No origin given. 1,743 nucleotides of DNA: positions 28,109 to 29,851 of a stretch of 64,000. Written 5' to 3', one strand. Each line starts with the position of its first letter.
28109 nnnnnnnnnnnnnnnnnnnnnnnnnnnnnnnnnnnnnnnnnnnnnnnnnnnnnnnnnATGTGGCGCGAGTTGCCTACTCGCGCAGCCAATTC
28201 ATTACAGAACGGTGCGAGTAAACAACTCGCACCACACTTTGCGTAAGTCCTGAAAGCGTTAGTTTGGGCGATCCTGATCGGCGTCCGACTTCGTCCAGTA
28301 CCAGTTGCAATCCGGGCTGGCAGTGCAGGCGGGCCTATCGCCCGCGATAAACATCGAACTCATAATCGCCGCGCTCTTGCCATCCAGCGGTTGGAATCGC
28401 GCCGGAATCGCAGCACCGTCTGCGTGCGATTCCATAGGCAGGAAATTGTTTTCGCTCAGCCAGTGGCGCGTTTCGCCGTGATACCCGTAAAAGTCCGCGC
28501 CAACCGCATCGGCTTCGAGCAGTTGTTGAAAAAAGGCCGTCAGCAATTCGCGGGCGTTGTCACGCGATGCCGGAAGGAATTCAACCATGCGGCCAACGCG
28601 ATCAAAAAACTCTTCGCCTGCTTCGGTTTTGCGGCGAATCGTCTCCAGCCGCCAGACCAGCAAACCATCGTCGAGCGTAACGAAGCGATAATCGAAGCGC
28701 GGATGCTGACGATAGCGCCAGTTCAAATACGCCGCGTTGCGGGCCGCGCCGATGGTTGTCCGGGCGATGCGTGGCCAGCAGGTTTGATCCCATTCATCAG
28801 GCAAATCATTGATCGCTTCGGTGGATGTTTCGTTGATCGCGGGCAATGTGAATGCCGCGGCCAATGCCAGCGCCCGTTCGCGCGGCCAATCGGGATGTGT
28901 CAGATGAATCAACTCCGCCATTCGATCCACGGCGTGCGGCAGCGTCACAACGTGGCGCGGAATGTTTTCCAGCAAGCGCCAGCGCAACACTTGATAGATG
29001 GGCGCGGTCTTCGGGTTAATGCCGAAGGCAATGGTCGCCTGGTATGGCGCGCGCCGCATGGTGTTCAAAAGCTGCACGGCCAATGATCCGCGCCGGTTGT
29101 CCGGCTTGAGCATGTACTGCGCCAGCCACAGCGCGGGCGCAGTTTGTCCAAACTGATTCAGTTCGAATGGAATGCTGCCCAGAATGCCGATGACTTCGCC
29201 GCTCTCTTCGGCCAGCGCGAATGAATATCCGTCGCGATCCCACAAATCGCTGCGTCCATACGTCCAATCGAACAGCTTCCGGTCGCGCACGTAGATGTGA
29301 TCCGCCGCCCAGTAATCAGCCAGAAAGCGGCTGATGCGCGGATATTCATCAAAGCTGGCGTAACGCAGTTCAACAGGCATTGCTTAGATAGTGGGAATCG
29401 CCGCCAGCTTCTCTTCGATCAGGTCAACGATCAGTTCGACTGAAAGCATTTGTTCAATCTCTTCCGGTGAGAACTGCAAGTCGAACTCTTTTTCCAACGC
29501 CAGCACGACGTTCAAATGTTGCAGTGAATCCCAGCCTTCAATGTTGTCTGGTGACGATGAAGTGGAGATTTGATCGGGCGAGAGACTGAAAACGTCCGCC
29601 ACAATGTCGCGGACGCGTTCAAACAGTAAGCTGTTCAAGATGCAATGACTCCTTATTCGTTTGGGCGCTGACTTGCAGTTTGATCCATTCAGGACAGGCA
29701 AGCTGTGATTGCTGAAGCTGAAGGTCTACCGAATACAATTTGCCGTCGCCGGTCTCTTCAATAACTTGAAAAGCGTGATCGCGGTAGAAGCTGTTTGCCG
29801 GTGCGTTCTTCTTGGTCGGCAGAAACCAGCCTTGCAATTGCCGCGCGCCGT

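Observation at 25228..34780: The nonulosonic-acid (neuB/neuC/neuA) module is interrupted by an FkbH-ACP-dehydratase/reductase acyl module, a deacetylase and an oxygenase, which predicts an unusually N-acylated sialic-acid-like sugar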

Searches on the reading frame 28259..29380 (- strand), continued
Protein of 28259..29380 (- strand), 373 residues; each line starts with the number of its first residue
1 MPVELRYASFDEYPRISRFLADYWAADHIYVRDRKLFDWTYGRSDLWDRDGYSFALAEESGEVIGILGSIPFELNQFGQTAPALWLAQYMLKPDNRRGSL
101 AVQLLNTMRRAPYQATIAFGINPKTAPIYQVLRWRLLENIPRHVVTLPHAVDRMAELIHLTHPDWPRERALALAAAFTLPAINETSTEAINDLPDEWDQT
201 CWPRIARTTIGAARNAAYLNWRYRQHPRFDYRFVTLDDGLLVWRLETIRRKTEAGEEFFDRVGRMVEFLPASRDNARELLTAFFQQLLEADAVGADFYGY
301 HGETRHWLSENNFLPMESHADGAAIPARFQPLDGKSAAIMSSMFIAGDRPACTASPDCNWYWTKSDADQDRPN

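Call 45: search_protein_families(library=ncbifam, proteins=[L018:12149-12979:+, L018:13016-14155:+, L018:14210-15304:+, L018:15320-16351:+, L065:1571-2782:+, L065:2790-4712:+, L065:13972-14949:+, L065:936-1568:+, L065:16210-17655:+], max_evalue=0.00001)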
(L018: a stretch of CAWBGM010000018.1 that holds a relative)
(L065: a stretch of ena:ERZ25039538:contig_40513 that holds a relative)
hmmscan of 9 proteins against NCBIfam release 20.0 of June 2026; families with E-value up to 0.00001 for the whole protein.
L018:12149-12979:+ (276 aa): 5 families
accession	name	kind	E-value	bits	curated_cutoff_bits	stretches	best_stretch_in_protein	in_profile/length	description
TIGR03965.1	mycofact_glyco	equivalog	1.4e-14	53.9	280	1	6-190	75-271/467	mycofactocin biosynthesis glycosyltransferase MftF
TIGR04283.1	glyco_like_mftF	equivalog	1.3e-11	44.6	182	1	7-175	1-162/221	TIGR04283 family arsenosugar biosynthesis glycosyltransferase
NF007482.0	PRK10073.1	equivalog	1.1e-08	34.5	423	1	4-89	5-93/334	glycosyltransferase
NF010496.0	PRK13915.1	equivalog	9e-07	28.3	262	1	6-116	32-152/307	glucosyl-3-phosphoglycerate synthase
NF041875.1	EPS_EpsD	equivalog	1e-06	28.4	370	1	7-108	1-105/325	exopolysaccharide biosynthesis glycosyltransferase EpsD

L018:13016-14155:+ (379 aa): 2 families
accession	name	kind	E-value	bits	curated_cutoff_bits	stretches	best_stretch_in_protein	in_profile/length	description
TIGR03568.1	NeuC_NnaA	equivalog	2.3e-117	391.9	235.9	1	2-363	1-365/365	UDP-N-acetylglucosamine 2-epimerase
TIGR00236.1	wecB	equivalog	4.9e-36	124.6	210.15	1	3-365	2-364/366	non-hydrolyzing UDP-N-acetylglucosamine 2-epimerase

L018:14210-15304:+ (364 aa): 9 families
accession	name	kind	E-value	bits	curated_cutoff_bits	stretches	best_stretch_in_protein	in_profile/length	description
TIGR03584.1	PseF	equivalog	1.7e-43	148.9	205.7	1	132-356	1-219/222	pseudaminic acid cytidylyltransferase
NF003952.0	PRK05450.1-5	subfamily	1.1e-17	64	193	1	131-267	3-131/250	3-deoxy-manno-octulosonate cytidylyltransferase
NF009905.0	PRK13368.1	subfamily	4.9e-15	55.5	255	1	132-196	4-68/243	3-deoxy-manno-octulosonate cytidylyltransferase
NF003950.0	PRK05450.1-3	subfamily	3.3e-14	52.8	234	1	132-213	4-84/248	3-deoxy-manno-octulosonate cytidylyltransferase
TIGR00393.1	kpsF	subfamily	6.1e-14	52.2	203.7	1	9-98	169-261/268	KpsF/GutQ family sugar-phosphate isomerase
NF003948.0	PRK05450.1-1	equivalog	2.7e-11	43.2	281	1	131-268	6-135/248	3-deoxy-manno-octulosonate cytidylyltransferase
NF008581.0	PRK11543.1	equivalog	1.7e-10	40.4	481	1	22-103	225-309/321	arabinose-5-phosphate isomerase GutQ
TIGR00466.1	kdsB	equivalog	7.2e-09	35.4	155.2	1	133-195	5-66/241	3-deoxy-manno-octulosonate cytidylyltransferase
NF008141.0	PRK10892.1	equivalog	4.3e-06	26.2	505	1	10-82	220-293/328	arabinose-5-phosphate isomerase KdsD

L018:15320-16351:+ (343 aa): 2 families
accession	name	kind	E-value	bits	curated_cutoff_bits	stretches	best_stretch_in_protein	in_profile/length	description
TIGR03569.1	NeuB_NnaB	equivalog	7.2e-99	330.9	399.65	1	18-337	1-329/329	N-acetylneuraminate synthase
TIGR03586.1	PseI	equivalog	2.8e-78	263.4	340.25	1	18-333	2-323/327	pseudaminic acid synthase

L065:1571-2782:+ (403 aa): 7 families
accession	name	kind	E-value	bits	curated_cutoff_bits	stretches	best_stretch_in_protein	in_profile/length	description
NF008658.2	PRK11658.1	equivalog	6e-109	364.1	631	1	5-387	3-378/379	UDP-4-amino-4-deoxy-L-arabinose aminotransferase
TIGR03588.1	PseC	equivalog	1.6e-108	363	423.5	1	6-385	1-379/380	UDP-4-amino-4,6-dideoxy-N-acetyl-beta-L-altrosamine transaminase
NF008687.0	PRK11706.1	equivalog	1.2e-69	234.9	375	1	7-385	2-373/375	dTDP-4-amino-4,6-dideoxygalactose transaminase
TIGR04181.1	NHT_00031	hypoth_equivalog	5.1e-62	209.8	420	1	7-365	1-357/359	LegC family aminotransferase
TIGR02379.1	ECA_wecE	subfamily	1.4e-55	188.6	434.85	1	6-384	1-373/376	dTDP-4-amino-4,6-dideoxy-D-glucose transaminase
NF011936.0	PRK15407.1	equivalog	1.5e-46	159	423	1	7-387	37-437/440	lipopolysaccharide biosynthesis protein RfbH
TIGR04427.1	PLP_DesI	equivalog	4e-46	157.9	650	1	25-384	41-381/390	dTDP-4-dehydro-6-deoxyglucose aminotransferase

L065:2790-4712:+ (640 aa): 17 families
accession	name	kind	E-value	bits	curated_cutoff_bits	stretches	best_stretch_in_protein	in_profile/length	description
TIGR03589.1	PseB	equivalog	1e-51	175.8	407.75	1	288-568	3-270/324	UDP-N-acetylglucosamine 4,6-dehydratase (inverting)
TIGR04130.1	FnlA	equivalog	1.6e-46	158.8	730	1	289-560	4-265/337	UDP-N-acetylglucosamine 4,6-dehydratase/5-epimerase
TIGR03025.1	EPS_sugtrans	subfamily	7.2e-21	74.9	295.55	1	23-267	7-242/445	exopolysaccharide biosynthesis polyprenyl glycosylphosphotransferase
TIGR03023.1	WcaJ_sugtrans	equivalog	1.5e-18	67.3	410.75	1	22-265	6-245/453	undecaprenyl-phosphate glucose phosphotransferase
TIGR01179.1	galE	equivalog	7e-12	44.8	262.3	1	292-462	2-180/332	UDP-glucose 4-epimerase GalE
TIGR03022.1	WbaP_sugtrans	subfamily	6.8e-10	38.8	403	1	17-239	7-214/456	undecaprenyl-phosphate galactose phosphotransferase WbaP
TIGR03466.1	HpnA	hypoth_equivalog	2.6e-08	33.1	367.65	1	291-418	2-116/327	hopanoid-associated sugar epimerase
NF007956.0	PRK10675.1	subfamily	5.1e-08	32.4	394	1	291-416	2-125/338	UDP-glucose 4-epimerase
TIGR01181.1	dTDP_gluc_dehyt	equivalog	5.9e-08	32.2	365.1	1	292-417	2-127/321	dTDP-glucose 4,6-dehydratase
TIGR01214.1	rmlD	equivalog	1.1e-07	31.3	224.05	1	292-416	2-101/285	dTDP-4-dehydrorhamnose reductase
NF004526.0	PRK05872.1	subfamily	1.7e-07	30.6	276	1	283-362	4-79/297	short-chain dehydrogenase/reductase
NF007518.0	PRK10124.1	equivalog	3e-07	29.5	684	1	57-266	54-254/464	undecaprenyl-phosphate glucose phosphotransferase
TIGR04180.1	EDH_00030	hypoth_equivalog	3.6e-07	29.5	475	1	292-415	1-121/297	NAD-dependent 4,6-dehydratase LegB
NF041293.1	G6PDh_Azf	equivalog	1.6e-06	27.7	400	1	290-421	3-121/252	NAD-dependent glucose-6-phosphate dehydrogenase Azf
NF042422.1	oxyalk_red_OleD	equivalog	1.8e-06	27.6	580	1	292-416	3-111/329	2-alkyl-3-oxoalkanoate reductase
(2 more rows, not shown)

L065:13972-14949:+ (325 aa): 22 families
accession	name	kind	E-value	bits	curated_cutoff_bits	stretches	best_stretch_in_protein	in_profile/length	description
TIGR01327.1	PGDH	equivalog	2.1e-61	208.3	454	1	21-316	15-302/525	phosphoglycerate dehydrogenase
NF008759.0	PRK11790.1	equivalog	6.2e-53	179.9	404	1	27-321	37-323/410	phosphoglycerate dehydrogenase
NF009714.1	PRK13243.1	equivalog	7.1e-49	166.9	455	1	38-312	39-310/332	glyoxylate reductase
NF005069.0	PRK06487.1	equivalog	1.5e-48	165.5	448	1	39-302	43-298/320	2-hydroxyacid dehydrogenase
NF000492.1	vanH_gen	exception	4.9e-39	134.2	540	1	68-300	68-296/312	D-lactate dehydrogenase VanH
NF005387.0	PRK06932.1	equivalog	1.8e-37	129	492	1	43-299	43-294/314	2-hydroxyacid dehydrogenase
NF000371.1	vanH_Agroup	exception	6.3e-34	117.6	700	1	69-299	74-300/322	VanH-A/VanH-Pt family D-lactate dehydrogenase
NF011938.0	PRK15409.1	equivalog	8.6e-34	117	492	1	43-300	44-294/324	glyoxylate/hydroxypyruvate reductase GhrB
NF001309.0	PRK00257.1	equivalog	1.4e-33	116.4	434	1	39-302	32-265/379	4-phosphoerythronate dehydrogenase PdxB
NF005750.0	PRK07574.1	equivalog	9.3e-33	113.8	329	1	56-302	104-344/386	NAD-dependent formate dehydrogenase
NF006263.0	PRK08410.1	equivalog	1.9e-32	112.9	389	1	37-302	35-294/311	D-2-hydroxyacid dehydrogenase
NF000128.1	vanH-Sc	exception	1.3e-30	106.7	650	1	70-267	90-276/337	D-lactate dehydrogenase VanH-Sc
NF000151.1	vanH-Ac1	exception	1.5e-30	106.7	750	1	67-267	103-292/351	D-lactate dehydrogenase VanH-Ac1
NF000004.1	vanH-D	exception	3.2e-30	105.4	550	1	68-292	74-294/323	D-lactate dehydrogenase VanH-D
NF000112.1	vanH-Amyco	exception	1.7e-29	103.2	625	1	66-267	95-285/348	VanH-AOV family D-lactate dehydrogenase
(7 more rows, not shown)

L065:936-1568:+ (210 aa): 10 families
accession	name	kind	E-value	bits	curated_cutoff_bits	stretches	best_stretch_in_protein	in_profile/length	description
TIGR03025.1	EPS_sugtrans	subfamily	5.4e-59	200.6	295.55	1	2-194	258-441/445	exopolysaccharide biosynthesis polyprenyl glycosylphosphotransferase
TIGR03023.1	WcaJ_sugtrans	equivalog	8.4e-49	167.1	410.75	1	2-192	263-447/453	undecaprenyl-phosphate glucose phosphotransferase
TIGR03013.1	EpsB_2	subfamily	4.6e-47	161.1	393.35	1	1-140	254-398/443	TIGR03013 family XrtA/PEP-CTERM system glycosyltransferase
TIGR03022.1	WbaP_sugtrans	subfamily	1.9e-38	132.9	403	2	70-134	344-408/456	undecaprenyl-phosphate galactose phosphotransferase WbaP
NF050817.1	PolSacchBiosHfsE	equivalog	1.2e-32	113.2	750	1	3-188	273-456/467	polysaccharide biosynthesis protein HfsE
NF041877.1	EPS_EpsZ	equivalog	5.4e-31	107.7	800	1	1-134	265-411/459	exopolysaccharide biosynthesis polyisoprenyl-phosphate hexose-1-phosphate transferase EpsZ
NF007518.0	PRK10124.1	equivalog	1.5e-28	99.8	684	1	2-137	274-414/464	undecaprenyl-phosphate glucose phosphotransferase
NF052601.1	undeca_RfbP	equivalog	3.1e-28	98.7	330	2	69-137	129-197/244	undecaprenyl-phosphate galactose phosphotransferase family protein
NF011751.0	PRK15204.1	equivalog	2.1e-20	72.8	907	2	69-136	363-430/476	undecaprenyl-phosphate galactose phosphotransferase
NF045514.1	glycotran_HepC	equivalog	2.9e-20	72.5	140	1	1-108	116-211/220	heterocyst development glycosyltransferase HepC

L065:16210-17655:+ (481 aa): 1 family
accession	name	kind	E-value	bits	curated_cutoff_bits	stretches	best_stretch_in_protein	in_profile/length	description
NF046086.1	BFO_1060_trans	domain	1.5e-09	37.4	200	1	200-272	105-175/365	BFO_1060 family glycosyltransferase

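Call 46: search_solved_structures(query=L018:13016-14155:+, max_evalue=0.00001)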
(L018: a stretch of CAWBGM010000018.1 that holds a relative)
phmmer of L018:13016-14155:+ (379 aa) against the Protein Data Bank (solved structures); distinct sequences matched with E-value up to 0.00001: 26.
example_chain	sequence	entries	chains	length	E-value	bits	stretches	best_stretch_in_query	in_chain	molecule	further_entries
5zlr_A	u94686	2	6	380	1.4e-62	215.2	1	1-371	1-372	GDP/UDP-N,N'-diacetylbacillosamine 2-epimerase (Hydrolyzing)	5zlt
5xvs_A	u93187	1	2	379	1.4e-62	215.2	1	1-371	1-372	GDP/UDP-N,N'-diacetylbacillosamine 2-epimerase (Hydrolyzing)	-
4zht_A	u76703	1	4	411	7.2e-57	196.4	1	3-376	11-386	Bifunctional UDP-N-acetylglucosamine 2-epimerase/N-acetylmannosamine kinase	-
1vgv_A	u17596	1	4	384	1.1e-18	70.7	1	6-368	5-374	UDP-N-acetylglucosamine 2-epimerase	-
1f6d_A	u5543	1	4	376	1.2e-18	70.6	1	6-367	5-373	UDP-N-ACETYLGLUCOSAMINE 2-EPIMERASE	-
4neq_A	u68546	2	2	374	2.6e-18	69.6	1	3-363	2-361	UDP-N-acetylglucosamine 2-epimerase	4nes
5enz_A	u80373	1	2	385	5.3e-18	68.5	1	1-364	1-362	UDP-GlcNAc 2-epimerase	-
9cm8_A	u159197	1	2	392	1.2e-16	64.1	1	80-363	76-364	UDP-N-acetylglucosamine 2-epimerase (non-hydrolyzing)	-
4fkz_A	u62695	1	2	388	1.7e-16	63.6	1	4-362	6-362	UDP-N-acetylglucosamine 2-epimerase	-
1o6c_A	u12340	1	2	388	1.7e-16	63.6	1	4-362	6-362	UDP-N-acetylglucosamine 2-epimerase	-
3dzc_A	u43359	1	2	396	3.4e-15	59.3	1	80-363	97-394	UDP-N-acetylglucosamine 2-epimerase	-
6vlb_A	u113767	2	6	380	8.6e-15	58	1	5-364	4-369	UDP-N-acetylglucosamine 2-epimerase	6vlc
3ot5_A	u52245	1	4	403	1.1e-14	57.6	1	4-364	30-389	UDP-N-acetylglucosamine 2-epimerase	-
8ahe_A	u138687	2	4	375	3.8e-13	52.6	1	83-364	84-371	UDP-N-acetylglucosamine 2-epimerase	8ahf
3beo_A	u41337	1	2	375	3.8e-13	52.6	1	83-364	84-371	UDP-N-acetylglucosamine 2-epimerase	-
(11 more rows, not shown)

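Call 68: search_protein_families(library=pfam, proteins=[L053:4327-5841:+, L053:5375-6592:+, L053:6822-7595:+, L053:8223-8981:+, L053:8982-9977:+, L053:9974-11143:+, L053:10791-12149:+, L053:12320-13708:-, L053:14228-16522:+, L053:16972-17823:+], max_evalue=0.001)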
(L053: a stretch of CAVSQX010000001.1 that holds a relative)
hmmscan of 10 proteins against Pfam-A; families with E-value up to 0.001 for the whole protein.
L053:4327-5841:+ (504 aa): 0 families

L053:5375-6592:+ (405 aa): 3 families
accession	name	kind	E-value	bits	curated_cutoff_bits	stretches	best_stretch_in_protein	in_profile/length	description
PF13377.12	Peripla_BP_3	-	4.3e-37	128.2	26.5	1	126-295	1-167/167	Periplasmic binding protein-like domain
PF12833.13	HTH_18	-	1.3e-18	67.5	33.6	1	331-403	7-79/80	Helix-turn-helix domain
PF00165.29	HTH_AraC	-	2.2e-15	56.8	26.6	2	366-402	6-41/42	Bacterial regulatory helix-turn-helix proteins, AraC family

L053:6822-7595:+ (257 aa): 1 family
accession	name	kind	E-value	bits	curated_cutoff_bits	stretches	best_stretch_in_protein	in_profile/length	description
PF00239.26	Resolvase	-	5.9e-13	49.6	23.3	1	79-217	2-137/145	Resolvase, N terminal domain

L053:8223-8981:+ (252 aa): 4 families
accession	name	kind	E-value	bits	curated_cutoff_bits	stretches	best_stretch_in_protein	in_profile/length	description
PF13561.12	adh_short_C2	-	5.4e-50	170.6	27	1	16-250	1-236/236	Enoyl-(Acyl carrier protein) reductase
PF00106.31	adh_short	-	1.6e-42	145.6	26.6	1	11-197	2-190/195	short chain dehydrogenase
PF08659.16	KR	-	8.3e-17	62.1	22.6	1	12-170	3-163/180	KR domain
PF23441.1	SDR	-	0.00012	22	27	1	7-248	5-254/258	SDR-like rossmann domain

L053:8982-9977:+ (331 aa): 5 families
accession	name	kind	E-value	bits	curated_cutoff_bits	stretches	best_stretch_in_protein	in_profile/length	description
PF08541.16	ACP_syn_III_C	-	1.6e-30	105.5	26.6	1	241-329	1-89/90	3-Oxoacyl-[acyl-carrier-protein (ACP)] synthase III C terminal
PF08545.16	ACP_syn_III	-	8.5e-21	74.1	24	1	114-193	1-80/80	3-Oxoacyl-[acyl-carrier-protein (ACP)] synthase III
PF00195.25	Chal_sti_synt_N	-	2e-07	31.1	27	1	42-176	84-223/225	Chalcone and stilbene synthases, N-terminal domain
PF08392.18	FAE1_CUT1_RppA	-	0.00015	21.6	27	0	52-155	78-180/290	FAE1/Type III polyketide synthase-like protein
PF00108.29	Thiolase_N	-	0.00056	19.8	26.4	0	44-159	9-124/260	Thiolase, N-terminal domain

L053:9974-11143:+ (389 aa): 0 families

L053:10791-12149:+ (452 aa): 1 family
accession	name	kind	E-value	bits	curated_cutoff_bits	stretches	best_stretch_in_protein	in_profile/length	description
PF01522.26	Polysacc_deac_1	-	1.1e-18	67.9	23.1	1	348-420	49-119/124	Polysaccharide deacetylase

L053:12320-13708:- (462 aa): 1 family
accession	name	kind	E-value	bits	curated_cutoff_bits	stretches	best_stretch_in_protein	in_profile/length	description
PF09594.16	GT87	-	4.1e-22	79.5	25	1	121-364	1-237/237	Glycosyltransferase family 87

L053:14228-16522:+ (764 aa): 2 families
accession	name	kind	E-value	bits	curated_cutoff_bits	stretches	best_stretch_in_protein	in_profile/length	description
PF00593.30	TonB_dep_Rec_b-barrel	-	9.8e-26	92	27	1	292-705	8-417/436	TonB dependent receptor-like, beta-barrel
PF25183.1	OMP_b-brl_4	-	6.5e-09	35.2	30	1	433-521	343-434/838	Outer membrane beta barrel domain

L053:16972-17823:+ (283 aa): 1 family
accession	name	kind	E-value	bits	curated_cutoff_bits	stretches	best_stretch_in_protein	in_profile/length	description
PF01618.21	MotA_ExbB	-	1.1e-25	90.3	22.9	1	134-249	7-126/127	MotA/TolQ/ExbB proton channel family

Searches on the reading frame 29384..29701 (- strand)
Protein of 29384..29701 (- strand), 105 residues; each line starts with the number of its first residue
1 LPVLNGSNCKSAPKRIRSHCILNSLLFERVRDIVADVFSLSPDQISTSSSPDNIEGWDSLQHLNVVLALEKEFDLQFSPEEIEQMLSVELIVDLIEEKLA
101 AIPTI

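Call 4: search_protein_families(library=pfam, proteins=[window:29384-29701:-], max_evalue=0.01)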
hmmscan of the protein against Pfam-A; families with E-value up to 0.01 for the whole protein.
window:29384-29701:- (105 aa): 1 family
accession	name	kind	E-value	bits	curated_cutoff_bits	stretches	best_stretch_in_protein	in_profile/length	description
PF00550.31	PP-binding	-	2.3e-06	28.2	20.8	1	28-95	1-67/67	Phosphopantetheine attachment site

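Call 5: search_protein_families(library=ncbifam, proteins=[window:29384-29701:-], max_evalue=0.01)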
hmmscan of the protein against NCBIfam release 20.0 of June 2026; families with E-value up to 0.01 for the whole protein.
window:29384-29701:- (105 aa): 12 families
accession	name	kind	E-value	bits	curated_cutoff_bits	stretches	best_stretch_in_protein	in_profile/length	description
NF002148.0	PRK00982.1-2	subfamily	2.6e-12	46.4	71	1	26-98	5-77/79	acyl carrier protein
TIGR00517.1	acyl_carrier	equivalog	7.2e-11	41.8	70.45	1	26-98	4-76/77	acyl carrier protein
NF002150.0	PRK00982.1-4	subfamily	3.2e-10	40.1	66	1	26-98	6-78/80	acyl carrier protein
NF002149.0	PRK00982.1-3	equivalog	3.5e-10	39.7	106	1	28-98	6-76/78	acyl carrier protein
NF002151.0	PRK00982.1-5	equivalog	3.9e-09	36.5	92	1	26-98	4-76/78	acyl carrier protein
NF005079.0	PRK06508.1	equivalog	1.2e-05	25.6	83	1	26-83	4-61/93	acyl carrier protein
NF009104.0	PRK12449.1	equivalog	2e-05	24.4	70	1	26-99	6-79/80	acyl carrier protein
NF005480.0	PRK07081.1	equivalog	0.00015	21.7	72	1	29-88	4-66/83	acyl carrier protein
NF003757.0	PRK05350.1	equivalog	0.00024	21.2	65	1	26-100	7-81/83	acyl carrier protein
NF006031.0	PRK08172.1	equivalog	0.00054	20.6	76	1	29-100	8-79/82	acyl carrier protein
NF002147.0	PRK00982.1-1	equivalog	0.0017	18.2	84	1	28-98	10-80/83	acyl carrier protein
NF058660.1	cispen_ACP_AmcB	equivalog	0.0065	16.6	80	0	34-98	11-78/80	cispentacin biosynthesis acyl carrier protein AmcB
